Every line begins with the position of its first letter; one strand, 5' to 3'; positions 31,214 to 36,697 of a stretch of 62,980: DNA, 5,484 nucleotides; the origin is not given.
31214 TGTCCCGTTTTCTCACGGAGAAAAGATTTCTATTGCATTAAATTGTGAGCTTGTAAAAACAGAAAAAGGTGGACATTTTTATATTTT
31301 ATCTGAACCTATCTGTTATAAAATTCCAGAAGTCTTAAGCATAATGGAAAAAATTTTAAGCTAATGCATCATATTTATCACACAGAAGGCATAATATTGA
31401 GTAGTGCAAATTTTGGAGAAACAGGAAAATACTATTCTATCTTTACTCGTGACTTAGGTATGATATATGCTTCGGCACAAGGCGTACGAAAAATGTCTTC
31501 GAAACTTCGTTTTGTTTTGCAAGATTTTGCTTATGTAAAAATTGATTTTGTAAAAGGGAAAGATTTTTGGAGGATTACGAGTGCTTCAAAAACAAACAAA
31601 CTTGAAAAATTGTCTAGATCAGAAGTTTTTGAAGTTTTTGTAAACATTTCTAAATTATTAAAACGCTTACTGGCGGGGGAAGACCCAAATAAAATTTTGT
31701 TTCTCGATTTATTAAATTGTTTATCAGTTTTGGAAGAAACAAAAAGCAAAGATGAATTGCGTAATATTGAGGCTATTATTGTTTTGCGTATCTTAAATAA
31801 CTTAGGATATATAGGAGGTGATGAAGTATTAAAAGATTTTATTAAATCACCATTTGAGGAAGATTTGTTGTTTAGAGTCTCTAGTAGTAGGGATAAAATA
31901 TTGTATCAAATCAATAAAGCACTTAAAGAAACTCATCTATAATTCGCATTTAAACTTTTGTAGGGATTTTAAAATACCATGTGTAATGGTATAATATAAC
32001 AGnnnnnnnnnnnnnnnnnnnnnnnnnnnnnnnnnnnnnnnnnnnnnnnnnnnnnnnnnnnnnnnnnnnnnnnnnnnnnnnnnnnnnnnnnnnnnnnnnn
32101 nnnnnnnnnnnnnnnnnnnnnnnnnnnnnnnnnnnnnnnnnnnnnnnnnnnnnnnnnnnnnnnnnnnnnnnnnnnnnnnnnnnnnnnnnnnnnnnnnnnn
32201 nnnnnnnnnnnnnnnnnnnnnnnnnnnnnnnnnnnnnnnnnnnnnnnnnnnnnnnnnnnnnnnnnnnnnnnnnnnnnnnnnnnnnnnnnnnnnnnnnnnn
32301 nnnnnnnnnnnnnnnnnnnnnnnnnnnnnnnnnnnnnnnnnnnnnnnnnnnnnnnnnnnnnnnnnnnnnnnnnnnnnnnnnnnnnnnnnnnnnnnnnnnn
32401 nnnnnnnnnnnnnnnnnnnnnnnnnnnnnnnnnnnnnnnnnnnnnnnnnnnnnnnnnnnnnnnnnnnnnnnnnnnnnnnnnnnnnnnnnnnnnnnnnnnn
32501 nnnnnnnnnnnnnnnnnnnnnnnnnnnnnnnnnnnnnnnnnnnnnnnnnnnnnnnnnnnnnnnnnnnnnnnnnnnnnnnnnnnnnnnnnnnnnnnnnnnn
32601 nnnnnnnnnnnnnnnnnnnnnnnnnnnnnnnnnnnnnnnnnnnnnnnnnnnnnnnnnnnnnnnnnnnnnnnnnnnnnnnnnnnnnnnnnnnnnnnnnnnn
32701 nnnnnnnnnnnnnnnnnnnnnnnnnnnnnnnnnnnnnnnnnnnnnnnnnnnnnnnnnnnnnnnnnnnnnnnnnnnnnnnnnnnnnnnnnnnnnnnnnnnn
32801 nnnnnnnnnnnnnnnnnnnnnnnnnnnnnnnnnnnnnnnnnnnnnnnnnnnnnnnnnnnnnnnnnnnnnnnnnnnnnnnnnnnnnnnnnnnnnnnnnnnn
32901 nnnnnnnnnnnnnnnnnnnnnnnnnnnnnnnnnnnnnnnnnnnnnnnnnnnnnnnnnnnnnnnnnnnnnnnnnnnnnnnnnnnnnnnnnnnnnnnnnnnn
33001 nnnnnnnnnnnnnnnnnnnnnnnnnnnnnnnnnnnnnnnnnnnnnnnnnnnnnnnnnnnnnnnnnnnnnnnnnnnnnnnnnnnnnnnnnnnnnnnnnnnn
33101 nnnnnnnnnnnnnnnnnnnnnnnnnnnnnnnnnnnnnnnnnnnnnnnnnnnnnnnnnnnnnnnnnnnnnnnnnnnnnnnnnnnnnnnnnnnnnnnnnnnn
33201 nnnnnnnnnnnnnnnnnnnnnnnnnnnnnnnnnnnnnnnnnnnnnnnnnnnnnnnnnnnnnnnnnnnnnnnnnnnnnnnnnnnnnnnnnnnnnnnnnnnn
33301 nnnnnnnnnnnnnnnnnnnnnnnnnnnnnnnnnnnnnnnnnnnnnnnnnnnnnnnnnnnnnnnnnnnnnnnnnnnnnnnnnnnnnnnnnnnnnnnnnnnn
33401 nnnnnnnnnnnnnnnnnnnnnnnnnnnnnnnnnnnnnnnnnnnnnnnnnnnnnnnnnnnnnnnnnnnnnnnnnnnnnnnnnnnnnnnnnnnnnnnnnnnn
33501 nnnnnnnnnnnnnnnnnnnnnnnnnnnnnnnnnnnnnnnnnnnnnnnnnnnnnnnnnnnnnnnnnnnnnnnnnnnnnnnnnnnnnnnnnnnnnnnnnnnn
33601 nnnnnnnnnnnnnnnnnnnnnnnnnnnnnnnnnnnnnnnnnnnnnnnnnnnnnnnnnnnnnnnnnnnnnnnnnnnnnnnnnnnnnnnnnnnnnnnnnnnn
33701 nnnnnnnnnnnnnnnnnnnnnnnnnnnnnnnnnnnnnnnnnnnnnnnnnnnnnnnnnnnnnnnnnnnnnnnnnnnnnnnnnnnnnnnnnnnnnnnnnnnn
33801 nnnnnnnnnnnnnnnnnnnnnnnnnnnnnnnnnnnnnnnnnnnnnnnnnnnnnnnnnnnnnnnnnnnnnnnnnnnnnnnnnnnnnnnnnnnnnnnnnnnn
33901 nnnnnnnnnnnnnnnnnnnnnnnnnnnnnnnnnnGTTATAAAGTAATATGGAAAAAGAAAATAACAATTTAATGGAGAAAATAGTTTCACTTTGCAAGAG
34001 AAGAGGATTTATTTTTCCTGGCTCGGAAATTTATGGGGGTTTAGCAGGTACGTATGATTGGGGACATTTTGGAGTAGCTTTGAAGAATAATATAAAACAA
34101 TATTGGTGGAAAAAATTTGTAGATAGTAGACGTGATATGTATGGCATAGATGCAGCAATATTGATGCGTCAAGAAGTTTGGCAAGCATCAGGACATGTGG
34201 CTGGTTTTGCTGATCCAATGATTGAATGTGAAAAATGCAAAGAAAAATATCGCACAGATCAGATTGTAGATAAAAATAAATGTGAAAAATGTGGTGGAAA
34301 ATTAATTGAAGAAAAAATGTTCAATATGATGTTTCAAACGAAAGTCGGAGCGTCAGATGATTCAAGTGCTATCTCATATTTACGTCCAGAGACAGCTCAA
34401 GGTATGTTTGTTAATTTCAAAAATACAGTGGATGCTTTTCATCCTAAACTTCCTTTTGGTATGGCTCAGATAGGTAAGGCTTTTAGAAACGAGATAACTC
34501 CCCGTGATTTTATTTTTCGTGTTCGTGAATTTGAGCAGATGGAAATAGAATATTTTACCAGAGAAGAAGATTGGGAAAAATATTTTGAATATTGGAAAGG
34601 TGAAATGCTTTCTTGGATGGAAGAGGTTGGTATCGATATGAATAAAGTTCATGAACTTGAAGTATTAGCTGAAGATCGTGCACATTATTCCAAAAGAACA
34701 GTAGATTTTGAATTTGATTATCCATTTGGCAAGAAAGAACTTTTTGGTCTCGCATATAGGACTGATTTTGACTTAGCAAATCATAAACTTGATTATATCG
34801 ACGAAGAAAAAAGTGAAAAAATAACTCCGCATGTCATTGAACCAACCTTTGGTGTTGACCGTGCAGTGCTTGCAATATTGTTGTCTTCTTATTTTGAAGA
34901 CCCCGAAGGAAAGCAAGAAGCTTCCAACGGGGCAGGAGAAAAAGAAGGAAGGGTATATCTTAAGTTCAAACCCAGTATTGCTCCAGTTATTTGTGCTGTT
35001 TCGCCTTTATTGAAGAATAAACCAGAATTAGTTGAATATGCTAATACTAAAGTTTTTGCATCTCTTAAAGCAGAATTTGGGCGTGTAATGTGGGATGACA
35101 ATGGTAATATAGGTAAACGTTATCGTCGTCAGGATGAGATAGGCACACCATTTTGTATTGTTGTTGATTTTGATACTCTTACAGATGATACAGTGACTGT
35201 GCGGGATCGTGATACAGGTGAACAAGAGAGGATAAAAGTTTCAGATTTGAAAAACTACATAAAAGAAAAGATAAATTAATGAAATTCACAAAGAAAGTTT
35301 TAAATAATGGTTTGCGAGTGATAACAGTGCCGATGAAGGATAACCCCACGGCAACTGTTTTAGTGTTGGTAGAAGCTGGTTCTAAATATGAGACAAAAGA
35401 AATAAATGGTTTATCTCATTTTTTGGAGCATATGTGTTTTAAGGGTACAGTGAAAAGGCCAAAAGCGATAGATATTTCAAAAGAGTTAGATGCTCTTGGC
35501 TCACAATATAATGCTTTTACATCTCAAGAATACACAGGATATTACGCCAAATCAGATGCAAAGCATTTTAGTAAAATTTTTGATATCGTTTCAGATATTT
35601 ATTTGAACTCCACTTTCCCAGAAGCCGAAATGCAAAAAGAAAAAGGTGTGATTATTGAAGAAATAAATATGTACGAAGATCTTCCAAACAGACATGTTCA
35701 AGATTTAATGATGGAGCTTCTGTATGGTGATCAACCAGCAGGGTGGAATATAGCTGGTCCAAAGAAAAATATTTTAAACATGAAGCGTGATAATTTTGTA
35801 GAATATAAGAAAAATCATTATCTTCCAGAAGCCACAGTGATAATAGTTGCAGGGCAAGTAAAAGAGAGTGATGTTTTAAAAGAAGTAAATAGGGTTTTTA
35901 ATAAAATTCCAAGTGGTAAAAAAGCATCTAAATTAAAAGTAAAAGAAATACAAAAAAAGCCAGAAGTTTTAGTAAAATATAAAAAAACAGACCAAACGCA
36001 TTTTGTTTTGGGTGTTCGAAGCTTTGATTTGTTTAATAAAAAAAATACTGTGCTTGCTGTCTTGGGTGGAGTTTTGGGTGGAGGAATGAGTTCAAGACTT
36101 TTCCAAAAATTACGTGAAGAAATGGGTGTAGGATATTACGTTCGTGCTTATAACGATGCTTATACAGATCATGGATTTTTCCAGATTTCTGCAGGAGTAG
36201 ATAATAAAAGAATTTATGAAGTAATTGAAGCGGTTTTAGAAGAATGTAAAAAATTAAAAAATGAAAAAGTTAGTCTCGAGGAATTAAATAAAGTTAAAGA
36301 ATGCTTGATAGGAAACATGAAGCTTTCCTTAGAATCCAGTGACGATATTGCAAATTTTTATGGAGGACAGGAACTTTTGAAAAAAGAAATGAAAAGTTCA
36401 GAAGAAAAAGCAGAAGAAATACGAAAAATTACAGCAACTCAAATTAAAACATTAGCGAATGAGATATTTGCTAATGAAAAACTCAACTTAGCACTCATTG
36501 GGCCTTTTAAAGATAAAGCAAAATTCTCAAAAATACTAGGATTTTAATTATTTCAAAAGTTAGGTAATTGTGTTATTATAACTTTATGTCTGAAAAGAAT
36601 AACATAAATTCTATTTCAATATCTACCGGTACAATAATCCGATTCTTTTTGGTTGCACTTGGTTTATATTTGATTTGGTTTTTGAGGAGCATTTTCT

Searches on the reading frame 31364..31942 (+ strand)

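Call 83: search_protein_families(library=pfam, proteins=[window:31364-31942:+], max_evalue=0.0001)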
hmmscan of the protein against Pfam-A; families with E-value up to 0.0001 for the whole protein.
window:31364-31942:+ (192 aa): 1 family
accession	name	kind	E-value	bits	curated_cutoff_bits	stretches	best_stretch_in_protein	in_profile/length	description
PF11967.14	RecO_N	-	2.4e-13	50.4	27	1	1-75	1-75/80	Recombination protein O N terminal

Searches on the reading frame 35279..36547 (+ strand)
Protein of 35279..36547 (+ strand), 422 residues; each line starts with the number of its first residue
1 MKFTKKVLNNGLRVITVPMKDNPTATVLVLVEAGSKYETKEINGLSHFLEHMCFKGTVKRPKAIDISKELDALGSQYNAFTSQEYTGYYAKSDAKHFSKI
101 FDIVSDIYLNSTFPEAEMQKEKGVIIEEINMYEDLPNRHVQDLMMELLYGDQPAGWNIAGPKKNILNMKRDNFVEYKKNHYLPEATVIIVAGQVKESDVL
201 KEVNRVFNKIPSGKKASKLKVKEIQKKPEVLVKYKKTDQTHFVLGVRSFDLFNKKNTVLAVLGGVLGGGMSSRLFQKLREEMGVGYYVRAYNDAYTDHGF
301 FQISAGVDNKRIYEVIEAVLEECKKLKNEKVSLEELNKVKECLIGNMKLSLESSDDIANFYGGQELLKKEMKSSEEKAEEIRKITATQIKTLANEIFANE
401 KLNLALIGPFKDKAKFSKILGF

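Call 83: search_protein_families(library=pfam, proteins=[window:35279-36547:+], max_evalue=0.0001)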
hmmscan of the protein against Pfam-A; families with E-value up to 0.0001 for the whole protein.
window:35279-36547:+ (422 aa): 2 families
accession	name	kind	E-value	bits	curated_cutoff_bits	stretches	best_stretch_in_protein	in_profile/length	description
PF00675.25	Peptidase_M16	-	9.7e-39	133.1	22.3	1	14-162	2-149/149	Insulinase (Peptidase family M16)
PF05193.26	Peptidase_M16_C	-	4.3e-38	131.4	23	1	168-341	2-179/181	Peptidase M16 inactive domain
